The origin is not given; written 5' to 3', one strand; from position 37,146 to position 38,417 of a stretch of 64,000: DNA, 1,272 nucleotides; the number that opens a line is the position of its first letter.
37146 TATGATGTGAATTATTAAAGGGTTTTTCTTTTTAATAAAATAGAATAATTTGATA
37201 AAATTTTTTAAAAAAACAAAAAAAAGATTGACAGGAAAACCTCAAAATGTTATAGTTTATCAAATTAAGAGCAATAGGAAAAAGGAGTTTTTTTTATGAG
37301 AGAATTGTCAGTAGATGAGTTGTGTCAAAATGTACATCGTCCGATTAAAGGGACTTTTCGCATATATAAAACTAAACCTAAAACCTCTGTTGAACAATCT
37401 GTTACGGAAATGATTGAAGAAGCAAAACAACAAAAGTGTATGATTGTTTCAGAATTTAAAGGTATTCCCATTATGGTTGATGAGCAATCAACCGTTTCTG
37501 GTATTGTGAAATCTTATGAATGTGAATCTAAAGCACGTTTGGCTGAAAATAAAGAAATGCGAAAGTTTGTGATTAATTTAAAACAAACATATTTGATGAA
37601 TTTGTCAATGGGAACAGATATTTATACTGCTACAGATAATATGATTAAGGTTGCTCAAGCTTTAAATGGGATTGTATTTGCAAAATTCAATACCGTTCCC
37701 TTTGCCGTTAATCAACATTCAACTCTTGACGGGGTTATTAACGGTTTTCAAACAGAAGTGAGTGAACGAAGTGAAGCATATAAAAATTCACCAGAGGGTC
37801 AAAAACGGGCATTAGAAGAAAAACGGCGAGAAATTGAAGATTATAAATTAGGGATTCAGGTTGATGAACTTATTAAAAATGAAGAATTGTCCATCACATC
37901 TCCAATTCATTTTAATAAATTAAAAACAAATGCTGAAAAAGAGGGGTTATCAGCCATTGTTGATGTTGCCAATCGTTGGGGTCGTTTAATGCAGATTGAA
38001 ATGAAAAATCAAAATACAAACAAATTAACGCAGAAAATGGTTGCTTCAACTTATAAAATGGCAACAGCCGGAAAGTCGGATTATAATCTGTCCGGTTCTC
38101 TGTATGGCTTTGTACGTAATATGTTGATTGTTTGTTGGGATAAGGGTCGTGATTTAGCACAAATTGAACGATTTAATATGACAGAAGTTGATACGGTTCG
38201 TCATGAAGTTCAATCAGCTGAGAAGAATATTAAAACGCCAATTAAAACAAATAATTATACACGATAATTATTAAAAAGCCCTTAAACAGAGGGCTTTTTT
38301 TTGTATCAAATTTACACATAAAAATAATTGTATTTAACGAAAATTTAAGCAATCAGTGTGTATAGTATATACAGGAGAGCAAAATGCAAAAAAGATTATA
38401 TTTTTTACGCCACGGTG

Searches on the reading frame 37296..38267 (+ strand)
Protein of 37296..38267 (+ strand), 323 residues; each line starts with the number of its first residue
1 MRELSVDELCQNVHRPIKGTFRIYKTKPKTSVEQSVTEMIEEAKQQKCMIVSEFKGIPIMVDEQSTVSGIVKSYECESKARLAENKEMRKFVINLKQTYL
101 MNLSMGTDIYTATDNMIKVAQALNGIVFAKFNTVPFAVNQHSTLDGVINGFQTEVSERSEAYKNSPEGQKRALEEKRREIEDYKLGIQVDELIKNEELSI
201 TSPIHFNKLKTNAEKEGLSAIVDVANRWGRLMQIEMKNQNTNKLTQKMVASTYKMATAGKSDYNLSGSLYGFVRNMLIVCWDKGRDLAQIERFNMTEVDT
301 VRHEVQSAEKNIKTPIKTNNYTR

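Call 68: search_protein_families(library=pfam, proteins=[window:37296-38267:+], max_evalue=0.0001)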
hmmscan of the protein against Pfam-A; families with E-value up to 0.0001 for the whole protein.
window:37296-38267:+ (323 aa): 1 family
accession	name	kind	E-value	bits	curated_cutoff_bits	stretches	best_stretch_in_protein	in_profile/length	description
PF25186.1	Tad4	-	2.4e-06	28.2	25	1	207-292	10-91/113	Type I Thoeris inhibitor Tad4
